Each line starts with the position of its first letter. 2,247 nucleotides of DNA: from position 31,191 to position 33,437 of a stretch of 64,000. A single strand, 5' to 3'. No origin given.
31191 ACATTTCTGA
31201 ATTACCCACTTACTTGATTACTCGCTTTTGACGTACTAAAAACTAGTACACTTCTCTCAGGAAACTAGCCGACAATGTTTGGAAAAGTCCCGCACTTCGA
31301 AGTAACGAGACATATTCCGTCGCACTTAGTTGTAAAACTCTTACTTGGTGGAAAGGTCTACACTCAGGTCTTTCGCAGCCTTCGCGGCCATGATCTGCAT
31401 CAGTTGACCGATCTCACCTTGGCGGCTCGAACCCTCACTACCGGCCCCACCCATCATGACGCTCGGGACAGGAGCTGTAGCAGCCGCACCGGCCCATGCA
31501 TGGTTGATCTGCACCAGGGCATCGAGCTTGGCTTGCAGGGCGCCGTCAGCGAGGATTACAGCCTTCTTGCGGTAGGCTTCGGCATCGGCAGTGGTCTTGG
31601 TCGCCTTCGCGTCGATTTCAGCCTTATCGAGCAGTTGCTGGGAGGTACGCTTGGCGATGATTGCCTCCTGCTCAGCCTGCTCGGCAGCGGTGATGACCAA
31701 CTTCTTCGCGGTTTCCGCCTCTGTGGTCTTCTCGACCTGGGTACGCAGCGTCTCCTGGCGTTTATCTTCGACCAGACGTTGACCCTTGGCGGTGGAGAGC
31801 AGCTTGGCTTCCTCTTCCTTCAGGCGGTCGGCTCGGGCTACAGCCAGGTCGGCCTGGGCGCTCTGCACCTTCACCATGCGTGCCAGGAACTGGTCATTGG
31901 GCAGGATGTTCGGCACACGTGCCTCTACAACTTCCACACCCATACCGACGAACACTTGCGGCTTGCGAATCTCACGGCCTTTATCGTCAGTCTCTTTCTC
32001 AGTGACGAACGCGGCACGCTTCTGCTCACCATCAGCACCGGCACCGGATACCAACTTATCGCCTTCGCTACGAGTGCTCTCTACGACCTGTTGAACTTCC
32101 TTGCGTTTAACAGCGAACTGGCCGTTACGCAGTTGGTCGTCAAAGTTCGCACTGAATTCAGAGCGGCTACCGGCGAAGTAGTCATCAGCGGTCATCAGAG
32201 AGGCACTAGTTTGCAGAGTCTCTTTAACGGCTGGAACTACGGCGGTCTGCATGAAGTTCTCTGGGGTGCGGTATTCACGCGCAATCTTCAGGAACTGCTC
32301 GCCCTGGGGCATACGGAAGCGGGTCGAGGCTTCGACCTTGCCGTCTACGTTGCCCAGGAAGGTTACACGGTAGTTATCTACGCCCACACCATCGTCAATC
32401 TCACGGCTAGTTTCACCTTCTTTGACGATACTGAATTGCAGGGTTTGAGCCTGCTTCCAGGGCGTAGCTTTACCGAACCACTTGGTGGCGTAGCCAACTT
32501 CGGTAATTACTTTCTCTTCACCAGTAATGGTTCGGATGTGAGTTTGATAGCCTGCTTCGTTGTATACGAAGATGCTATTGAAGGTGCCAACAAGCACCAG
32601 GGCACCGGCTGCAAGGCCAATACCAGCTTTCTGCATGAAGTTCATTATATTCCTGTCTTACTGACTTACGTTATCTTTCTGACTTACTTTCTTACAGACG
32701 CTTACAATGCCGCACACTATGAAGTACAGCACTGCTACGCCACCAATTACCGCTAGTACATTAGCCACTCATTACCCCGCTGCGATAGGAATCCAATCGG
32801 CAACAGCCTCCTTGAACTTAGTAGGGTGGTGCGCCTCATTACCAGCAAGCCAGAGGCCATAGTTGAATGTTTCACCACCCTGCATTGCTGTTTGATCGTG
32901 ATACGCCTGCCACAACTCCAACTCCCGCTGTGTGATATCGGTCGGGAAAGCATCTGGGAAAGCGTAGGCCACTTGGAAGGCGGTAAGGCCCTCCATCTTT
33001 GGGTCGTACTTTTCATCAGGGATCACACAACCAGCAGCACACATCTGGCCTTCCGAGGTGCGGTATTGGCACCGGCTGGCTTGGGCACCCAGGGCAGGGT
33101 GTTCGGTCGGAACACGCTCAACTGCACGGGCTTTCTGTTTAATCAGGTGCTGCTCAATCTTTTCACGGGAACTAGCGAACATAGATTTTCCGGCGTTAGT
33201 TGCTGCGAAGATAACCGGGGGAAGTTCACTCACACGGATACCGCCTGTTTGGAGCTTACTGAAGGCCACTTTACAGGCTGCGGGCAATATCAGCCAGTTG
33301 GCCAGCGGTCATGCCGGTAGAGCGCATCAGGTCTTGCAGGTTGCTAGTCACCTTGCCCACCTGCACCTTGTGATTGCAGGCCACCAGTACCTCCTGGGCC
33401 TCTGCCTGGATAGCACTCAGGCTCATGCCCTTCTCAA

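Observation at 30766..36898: Flotillin-like SPFH operon divergent from a cluster of 7-8 translationally coupled small TM proteins plus a HicA-like gene, sharing a palindromic control region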

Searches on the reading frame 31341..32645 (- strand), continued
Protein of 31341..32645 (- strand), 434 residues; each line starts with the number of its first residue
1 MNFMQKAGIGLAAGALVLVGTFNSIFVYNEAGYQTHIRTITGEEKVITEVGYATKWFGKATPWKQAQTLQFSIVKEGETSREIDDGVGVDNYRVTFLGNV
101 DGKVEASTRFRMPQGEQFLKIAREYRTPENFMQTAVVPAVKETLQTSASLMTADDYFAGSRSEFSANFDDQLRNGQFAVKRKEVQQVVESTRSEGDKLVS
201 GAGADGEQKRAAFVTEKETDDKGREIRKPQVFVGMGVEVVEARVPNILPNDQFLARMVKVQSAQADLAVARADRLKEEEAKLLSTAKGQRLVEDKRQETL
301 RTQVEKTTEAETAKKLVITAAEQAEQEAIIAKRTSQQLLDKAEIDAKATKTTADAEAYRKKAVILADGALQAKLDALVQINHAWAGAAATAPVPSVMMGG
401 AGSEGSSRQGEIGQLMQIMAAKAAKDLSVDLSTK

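Call 68: fold_search(model_id=the predicted structure, library=pdb)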
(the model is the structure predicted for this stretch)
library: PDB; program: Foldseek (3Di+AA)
matches with E <= 10: 407; with E <= 0.001: 45
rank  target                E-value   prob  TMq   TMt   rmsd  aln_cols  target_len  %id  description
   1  7vhq_G                9.8e-09  1.00  0.37  0.51   8.9       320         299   15  Structural insights into the membrane microdomain organization by SPFH family proteins (released 2022-01-19)
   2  8rrh_A                1.8e-08  1.00  0.36  0.54  51.3       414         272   13  The human prohibitin complex (released 2024-12-18)
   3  9paw_XB               1.1e-07  1.00  0.33  0.47  12.8       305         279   15  Cryo-EM structure of the engineered HflK/C variant stabilized in the closed conformation via disulfide bond crosslink (released 2026-03-04)
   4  9paw_XX               1.5e-07  1.00  0.34  0.50  12.5       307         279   16  Cryo-EM structure of the engineered HflK/C variant stabilized in the closed conformation via disulfide bond crosslink (released 2026-03-04)
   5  8rrh_B                3.7e-07  1.00  0.36  0.50   5.9       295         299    9  The human prohibitin complex (released 2024-12-18)
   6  9vvg_A                4.4e-07  1.00  0.29  0.40  24.9       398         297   16  Cryo-EM structure of the erlin1/2 complex purified using GDN and CHS (released 2026-03-25)
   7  9mxv_A                4.6e-07  1.00  0.34  0.22  18.1       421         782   12  Human Vault Cage in complex with ADP (released 2025-02-05)
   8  9o9u_A                5.2e-07  1.00  0.33  0.48  24.1       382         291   14  The Erlin1/2 complex (released 2025-10-22)
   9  9paw_XD               6.2e-07  1.00  0.33  0.47  12.7       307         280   16  Cryo-EM structure of the engineered HflK/C variant stabilized in the closed conformation via disulfide bond crosslink (released 2026-03-04)
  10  9z4w_0                7.0e-07  1.00  0.32  0.20  19.4       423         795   13  Cryo-EM structure of rabbit major vault protein complex (released 2026-01-21)
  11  9cz2_XA               8.4e-07  1.00  0.35  0.50  13.3       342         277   12  Cryo-EM structure of a nautilus-like HflK/C assembly in complex with FtsH AAA protease (released 2024-11-13)
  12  9o9z_A                8.9e-07  1.00  0.36  0.61   4.1       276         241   11  The human PHB1/2 complex (closed) (released 2025-10-22)
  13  9paw_XA               1.1e-06  1.00  0.34  0.52   8.6       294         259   12  Cryo-EM structure of the engineered HflK/C variant stabilized in the closed conformation via disulfide bond crosslink (released 2026-03-04)
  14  7vhq_E                1.2e-06  1.00  0.35  0.53   9.6       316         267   14  Structural insights into the membrane microdomain organization by SPFH family proteins (released 2022-01-19)
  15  9paw_XC               1.3e-06  1.00  0.34  0.53   8.4       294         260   12  Cryo-EM structure of the engineered HflK/C variant stabilized in the closed conformation via disulfide bond crosslink (released 2026-03-04)
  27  9l3g_a                4.2e-06  1.00  0.30  0.33  26.3       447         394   15  Structure of the flotillin complex (released 2025-12-24)
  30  7wi3_A                8.0e-06  1.00  0.35  0.47   7.9       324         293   16  Cryo-EM structure of E.Coli FtsH-HflkC AAA protease complex (released 2022-06-01)
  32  7wi3_C                1.4e-05  1.00  0.34  0.49   8.0       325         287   15  Cryo-EM structure of E.Coli FtsH-HflkC AAA protease complex (released 2022-06-01)
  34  9bq2_B                1.9e-05  1.00  0.31  0.31  36.0       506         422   14  Structure of the flotillin complex in a native membrane environment (released 2024-07-24)
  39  9bq2_A                3.7e-05  1.00  0.31  0.33  42.1       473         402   14  Structure of the flotillin complex in a native membrane environment (released 2024-07-24)
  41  9l3g_A                6.0e-05  1.00  0.28  0.29  26.6       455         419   15  Structure of the flotillin complex (released 2025-12-24)
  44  7wi3_B                2.0e-04  1.00  0.34  0.49   7.3       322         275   11  Cryo-EM structure of E.Coli FtsH-HflkC AAA protease complex (released 2022-06-01)
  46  7wi3_D                1.2e-03  1.00  0.33  0.47   8.6       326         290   14  Cryo-EM structure of E.Coli FtsH-HflkC AAA protease complex (released 2022-06-01)
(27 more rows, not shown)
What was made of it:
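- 31341..32645 (-): SPFH/Band-7 protein, 434 aa. It has an N-terminal TM helix, SPFH domain, 140-residue wall helix and C-terminal helix. Foldseek top hits are HflK/C 7vhq, prohibitin 8rrh, erlin, vault, QmcA, flotillin and stomatin, E 1e-8 to 1e-5 (call 68).
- On SPFH / Band-7 superfamily: The top 45 Foldseek hits are all SPFH or vault cage proteins (call 68).
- On Canonical flotillins (FloT/YqiK, flotillin-1/2): The helix length is flotillin-like, and flotillin structures 9l3g and 9bq2 rank 27-41 (call 68).
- Closest known: HflK/C-FtsH complex and other solved SPFH cages. Same: Foldseek gives E of 1e-8 to 1e-5 (call 68).
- The best structural matches include HflK/C alone and in complex with FtsH: 7vhq, 9paw, 9cz2 and 7wi3 (call 68).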

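Call 91: get_annotated_region(hit=H3, flank=4000)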
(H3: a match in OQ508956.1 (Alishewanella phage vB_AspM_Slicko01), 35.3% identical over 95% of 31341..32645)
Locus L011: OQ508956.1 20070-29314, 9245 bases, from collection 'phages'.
description: Alishewanella phage vB_AspM_Slicko01, complete genome.
organism: Alishewanella phage vB_AspM_Slicko01 (NCBI taxid 3038238)
taxonomy: Viruses; Duplodnaviria; Heunggongvirae; Uroviricota; Caudoviricetes
host: Alishewanella sp. SMS8; source: surface microlayer; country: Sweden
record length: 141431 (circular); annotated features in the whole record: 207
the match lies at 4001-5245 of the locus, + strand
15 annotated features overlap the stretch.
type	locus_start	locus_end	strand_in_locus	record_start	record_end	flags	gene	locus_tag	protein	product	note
tRNA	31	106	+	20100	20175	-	-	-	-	tRNA-Trp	-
CDS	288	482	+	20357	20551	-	-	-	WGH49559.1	hypothetical protein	-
tRNA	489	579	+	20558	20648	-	-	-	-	tRNA-Ser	-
CDS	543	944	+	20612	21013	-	-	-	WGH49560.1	hypothetical protein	-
CDS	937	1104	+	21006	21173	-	-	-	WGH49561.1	hypothetical protein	-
CDS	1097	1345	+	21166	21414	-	-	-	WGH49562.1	hypothetical protein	-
CDS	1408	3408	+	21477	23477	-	-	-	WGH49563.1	hypothetical protein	-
CDS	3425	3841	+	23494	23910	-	-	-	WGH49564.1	hypothetical protein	-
CDS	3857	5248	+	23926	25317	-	-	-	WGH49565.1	hypothetical protein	-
CDS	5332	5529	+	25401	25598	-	-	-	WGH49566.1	hypothetical protein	-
CDS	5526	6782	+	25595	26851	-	-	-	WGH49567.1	tRNA nucleotidyltransferase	-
CDS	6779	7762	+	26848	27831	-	-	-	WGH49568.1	hypothetical protein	-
CDS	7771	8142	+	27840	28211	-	-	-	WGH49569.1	hypothetical protein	-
CDS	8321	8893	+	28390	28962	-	-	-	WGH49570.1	hypothetical protein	-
CDS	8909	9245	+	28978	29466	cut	-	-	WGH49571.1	macro domain protein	-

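Call 92: get_annotated_region(hit=H5, flank=4000)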
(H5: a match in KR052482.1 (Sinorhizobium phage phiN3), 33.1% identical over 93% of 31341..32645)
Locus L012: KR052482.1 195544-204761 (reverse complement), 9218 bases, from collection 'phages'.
description: Sinorhizobium phage phiN3, complete genome.
organism: Sinorhizobium phage phiN3 (NCBI taxid 1647405)
taxonomy: Viruses; Duplodnaviria; Heunggongvirae; Uroviricota; Caudoviricetes; Emdodecavirus; Emdodecavirus N3
host: Sinorhizobium meliloti; source: -; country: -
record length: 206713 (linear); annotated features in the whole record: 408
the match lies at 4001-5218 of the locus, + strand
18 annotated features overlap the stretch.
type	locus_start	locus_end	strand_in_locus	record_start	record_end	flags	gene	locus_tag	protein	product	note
CDS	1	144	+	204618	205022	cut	-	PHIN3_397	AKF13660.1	hypothetical protein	gp393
CDS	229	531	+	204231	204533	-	-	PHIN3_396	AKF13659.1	putative YahA protein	gp392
CDS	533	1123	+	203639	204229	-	-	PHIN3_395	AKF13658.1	putative polyA polymerase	gp391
CDS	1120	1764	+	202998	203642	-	-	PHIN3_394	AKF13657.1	hypothetical protein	gp390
CDS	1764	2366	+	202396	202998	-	-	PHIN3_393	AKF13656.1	metallophosphoesterase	gp389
CDS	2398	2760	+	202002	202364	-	-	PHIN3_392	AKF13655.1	hypothetical protein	gp388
CDS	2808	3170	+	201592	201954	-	-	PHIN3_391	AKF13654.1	hypothetical protein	gp387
CDS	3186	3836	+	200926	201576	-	-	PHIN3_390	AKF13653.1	hypothetical protein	gp386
CDS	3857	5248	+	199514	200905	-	-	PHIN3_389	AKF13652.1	membrane protease subunit stomatin/prohibitin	gp385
CDS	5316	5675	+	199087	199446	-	-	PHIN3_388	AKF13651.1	hypothetical protein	gp384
CDS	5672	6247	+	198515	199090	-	-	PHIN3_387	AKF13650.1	hypothetical protein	gp383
CDS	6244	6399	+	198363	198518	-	-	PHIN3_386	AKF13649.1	hypothetical protein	gp382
CDS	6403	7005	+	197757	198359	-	-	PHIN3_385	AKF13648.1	hypothetical protein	gp381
CDS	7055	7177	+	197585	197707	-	-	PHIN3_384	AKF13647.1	hypothetical protein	gp380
CDS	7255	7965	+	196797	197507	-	-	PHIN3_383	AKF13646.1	hypothetical protein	gp379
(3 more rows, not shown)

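Call 93: get_annotated_region(hit=H10, flank=4000)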
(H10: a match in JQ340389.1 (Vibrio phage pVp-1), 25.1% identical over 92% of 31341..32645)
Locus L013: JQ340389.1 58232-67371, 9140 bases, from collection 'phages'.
description: Vibrio phage pVp-1, complete genome.
organism: Vibrio phage pVp-1 (NCBI taxid 1150989)
taxonomy: Viruses; Duplodnaviria; Heunggongvirae; Uroviricota; Caudoviricetes; Demerecviridae; Ermolyevavirinae; Vipunavirus; Vipunavirus pVp1
host: Vibrio parahaemolyticus ATCC 33844; source: seawater; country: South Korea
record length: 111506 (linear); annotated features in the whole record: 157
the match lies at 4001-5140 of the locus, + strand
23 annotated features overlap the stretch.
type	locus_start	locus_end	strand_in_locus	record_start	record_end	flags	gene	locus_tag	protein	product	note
CDS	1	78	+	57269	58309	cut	-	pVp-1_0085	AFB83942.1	hypothetical protein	-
CDS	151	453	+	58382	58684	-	-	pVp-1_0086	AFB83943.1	hypothetical protein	-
CDS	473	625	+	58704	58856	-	-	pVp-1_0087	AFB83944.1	hypothetical protein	-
CDS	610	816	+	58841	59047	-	-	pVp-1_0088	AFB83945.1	hypothetical protein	-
CDS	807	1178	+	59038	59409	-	-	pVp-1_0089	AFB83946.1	hypothetical protein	-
CDS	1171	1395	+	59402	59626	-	-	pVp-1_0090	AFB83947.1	hypothetical protein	-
CDS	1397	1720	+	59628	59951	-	-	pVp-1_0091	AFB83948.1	hypothetical protein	-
CDS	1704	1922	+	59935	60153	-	-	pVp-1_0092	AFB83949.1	hypothetical protein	-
CDS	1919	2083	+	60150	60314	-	-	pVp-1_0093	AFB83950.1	hypothetical protein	-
CDS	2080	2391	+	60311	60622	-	-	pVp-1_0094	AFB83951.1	hypothetical protein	-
CDS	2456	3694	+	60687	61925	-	-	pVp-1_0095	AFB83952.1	hypothetical protein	-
CDS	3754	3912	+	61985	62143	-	-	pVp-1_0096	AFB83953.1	hypothetical protein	-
CDS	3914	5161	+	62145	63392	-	-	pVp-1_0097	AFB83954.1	hypothetical protein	-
CDS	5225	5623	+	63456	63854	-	-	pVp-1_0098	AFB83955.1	hypothetical protein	-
CDS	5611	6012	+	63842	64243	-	-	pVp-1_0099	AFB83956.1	hypothetical protein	-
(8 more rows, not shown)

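Call 111: find_encoding_contigs(protein=P0063, flank=6000, max_places=1)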
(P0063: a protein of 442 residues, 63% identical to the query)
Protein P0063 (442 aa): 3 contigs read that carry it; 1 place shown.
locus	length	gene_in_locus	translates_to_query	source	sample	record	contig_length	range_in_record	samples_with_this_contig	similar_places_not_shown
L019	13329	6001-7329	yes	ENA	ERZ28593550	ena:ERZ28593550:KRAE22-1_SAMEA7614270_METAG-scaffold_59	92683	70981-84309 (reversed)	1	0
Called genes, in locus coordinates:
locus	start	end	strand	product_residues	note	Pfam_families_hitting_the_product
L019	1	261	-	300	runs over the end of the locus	-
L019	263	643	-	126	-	-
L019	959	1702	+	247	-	PF02562:PhoH, PF13604:AAA_30 (weak), PF13245:AAA_19 (faint)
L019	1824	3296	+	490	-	-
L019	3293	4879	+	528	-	-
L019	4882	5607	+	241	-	-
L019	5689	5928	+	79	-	-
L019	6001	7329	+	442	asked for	PF01145:Band_7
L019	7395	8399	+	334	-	PF00154:RecA_N, PF06745:ATPase (weak), PF00004:AAA (weak)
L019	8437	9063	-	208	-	-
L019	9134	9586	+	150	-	-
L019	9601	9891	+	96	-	-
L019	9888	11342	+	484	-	PF00270:DEAD, PF04851:ResIII, PF00271:Helicase_C (faint)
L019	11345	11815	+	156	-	-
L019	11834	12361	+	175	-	PF07733:DNA_pol3_alpha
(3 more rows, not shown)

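Call 112: find_encoding_contigs(protein=P0039, flank=6000, max_places=1)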
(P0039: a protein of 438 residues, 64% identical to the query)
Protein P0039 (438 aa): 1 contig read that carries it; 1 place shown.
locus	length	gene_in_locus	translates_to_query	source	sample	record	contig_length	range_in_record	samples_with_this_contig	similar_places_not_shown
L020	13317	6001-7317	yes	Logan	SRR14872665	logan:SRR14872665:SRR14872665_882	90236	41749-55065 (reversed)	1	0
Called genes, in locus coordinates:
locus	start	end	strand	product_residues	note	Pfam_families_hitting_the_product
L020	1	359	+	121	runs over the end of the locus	-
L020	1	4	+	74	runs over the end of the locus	-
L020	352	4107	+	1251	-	PF00317:Ribonuc_red_lgN (weak), PF02867:Ribonuc_red_lgC, PF14890:Intein_splicing, PF14528:LAGLIDADG_3, PF02867:Ribonuc_red_lgC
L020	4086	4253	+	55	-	-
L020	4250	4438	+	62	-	-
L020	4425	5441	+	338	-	PF00268:Ribonuc_red_sm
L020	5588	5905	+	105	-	-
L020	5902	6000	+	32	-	-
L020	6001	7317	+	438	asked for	PF01145:Band_7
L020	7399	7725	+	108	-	-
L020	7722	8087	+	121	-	-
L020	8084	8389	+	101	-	-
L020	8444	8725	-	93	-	-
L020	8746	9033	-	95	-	-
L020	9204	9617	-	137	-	-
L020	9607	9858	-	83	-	-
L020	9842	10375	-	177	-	PF00959:Phage_lysozyme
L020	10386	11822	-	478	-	PF07484:Collar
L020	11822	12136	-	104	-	-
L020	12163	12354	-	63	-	-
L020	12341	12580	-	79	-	-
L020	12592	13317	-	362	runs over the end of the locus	-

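Call 113: find_encoding_contigs(protein=P0084, flank=8000, max_places=1)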
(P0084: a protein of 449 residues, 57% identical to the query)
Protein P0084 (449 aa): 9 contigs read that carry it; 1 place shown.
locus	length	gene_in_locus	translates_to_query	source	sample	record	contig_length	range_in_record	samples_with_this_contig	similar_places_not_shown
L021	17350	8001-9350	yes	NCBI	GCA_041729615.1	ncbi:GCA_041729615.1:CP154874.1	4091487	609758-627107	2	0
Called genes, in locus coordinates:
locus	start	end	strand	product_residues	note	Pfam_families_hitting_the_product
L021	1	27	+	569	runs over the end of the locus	PF01425:Amidase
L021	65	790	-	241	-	PF22435:MRM3-like_sub_bind, PF00588:SpoU_methylase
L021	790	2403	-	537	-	PF28550:DUF8436, PF00890:FAD_binding_2 (faint), PF01134:GIDA (faint), PF03486:HI0933_like (faint), PF01266:DAO (weak), PF21688:FAD-depend_C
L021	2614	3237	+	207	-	PF01728:FtsJ, PF13847:Methyltransf_31 (faint)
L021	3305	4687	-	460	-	PF01406:tRNA-synt_1e, PF01921:tRNA-synt_1f (faint), PF09334:tRNA-synt_1g (weak), PF00133:tRNA-synt_1 (weak), PF09334:tRNA-synt_1g (weak), PF09190:DALR_2, PF23493:CysS_C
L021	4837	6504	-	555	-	PF00749:tRNA-synt_1c, PF03950:tRNA-synt_1c_C, PF20974:tRNA-synt_1c_C2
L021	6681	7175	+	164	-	PF00160:Pro_isomerase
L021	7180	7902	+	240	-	PF00149:Metallophos, PF12850:Metallophos_2 (faint)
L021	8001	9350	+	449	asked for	PF01145:Band_7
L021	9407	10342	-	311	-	PF10672:Methyltrans_SAM, PF03602:Cons_hypoth95 (weak)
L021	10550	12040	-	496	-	PF00474:SSF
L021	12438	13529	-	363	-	PF00532:Peripla_BP_1, PF13377:Peripla_BP_3 (faint), PF13407:Peripla_BP_4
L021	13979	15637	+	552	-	PF03460:NIR_SIR_ferr, PF01077:NIR_SIR, PF03460:NIR_SIR_ferr, PF01077:NIR_SIR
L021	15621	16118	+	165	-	PF06073:DUF934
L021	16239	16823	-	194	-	PF00440:TetR_N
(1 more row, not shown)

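Call 121: find_related_loci(query=A1, collection=viral_contigs, flank=5000)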
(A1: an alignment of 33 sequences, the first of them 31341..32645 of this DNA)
Query A1 (434 aa) in viral_contigs; peptide patterns used: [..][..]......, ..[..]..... (x = any residue, [..] = any of these).
20 stretches matched a pattern; 6 encode a relative of the query (tblastn E <= 1e-3); 6 distinct loci.
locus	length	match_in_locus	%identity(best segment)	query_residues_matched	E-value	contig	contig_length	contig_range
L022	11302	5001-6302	86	1-434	0e+0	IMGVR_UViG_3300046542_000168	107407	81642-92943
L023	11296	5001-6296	72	1-434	0e+0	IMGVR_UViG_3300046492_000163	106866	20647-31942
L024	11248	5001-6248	69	15-434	0e+0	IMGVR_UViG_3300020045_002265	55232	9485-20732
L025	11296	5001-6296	67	1-434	0e+0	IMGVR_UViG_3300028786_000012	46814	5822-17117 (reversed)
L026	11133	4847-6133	62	1-434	5e-169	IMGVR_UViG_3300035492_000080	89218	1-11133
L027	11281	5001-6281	48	9-432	2e-125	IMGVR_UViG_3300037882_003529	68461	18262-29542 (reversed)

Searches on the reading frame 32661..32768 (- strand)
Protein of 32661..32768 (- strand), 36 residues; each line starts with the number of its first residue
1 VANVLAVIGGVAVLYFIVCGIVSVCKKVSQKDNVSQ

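Call 119: search_protein_families(library=phrogs, proteins=[window:32661-32768:-], max_evalue=0.05)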
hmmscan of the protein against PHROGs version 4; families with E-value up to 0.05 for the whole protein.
seq(36 aa): 0 families

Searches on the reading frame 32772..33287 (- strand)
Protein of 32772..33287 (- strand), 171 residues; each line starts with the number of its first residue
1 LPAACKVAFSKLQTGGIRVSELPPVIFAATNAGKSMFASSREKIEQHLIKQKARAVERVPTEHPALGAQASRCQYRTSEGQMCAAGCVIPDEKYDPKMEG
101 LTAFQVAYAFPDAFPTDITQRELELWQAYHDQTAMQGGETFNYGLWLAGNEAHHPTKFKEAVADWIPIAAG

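Call 5: search_protein_families(library=pfam, proteins=[window:32772-33287:-], max_evalue=0.1)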
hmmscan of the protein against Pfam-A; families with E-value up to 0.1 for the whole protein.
window:32772-33287:- (171 aa): 0 families

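Call 7: search_protein_families(library=phrogs, proteins=[window:32772-33287:-], max_evalue=0.01)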
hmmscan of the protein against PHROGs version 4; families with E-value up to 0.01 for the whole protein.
window:32772-33287:- (171 aa): 1 family
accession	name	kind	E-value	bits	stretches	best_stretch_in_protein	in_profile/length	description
phrog_17693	-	unknown function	4.4e-15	56.8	1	45-135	22-107/259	-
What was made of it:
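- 32772..33287 (-): g171 (171 aa from TTG, or 153 aa from GTG 33233 as called), Cys-containing, phrog_17693. phrog_17693 at E=4e-15 (call 7).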

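Call 33: search_protein_families(library=padloc, proteins=[window:32772-33287:-], max_evalue=0.01)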
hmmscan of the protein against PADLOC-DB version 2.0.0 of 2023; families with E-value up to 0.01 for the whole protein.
window:32772-33287:- (171 aa): 0 families

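Call 62: search_protein_families(library=ncbifam, proteins=[window:32772-33287:-], max_evalue=0.1)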
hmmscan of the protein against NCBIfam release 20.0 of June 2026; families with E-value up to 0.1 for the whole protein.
window:32772-33287:- (171 aa): 0 families
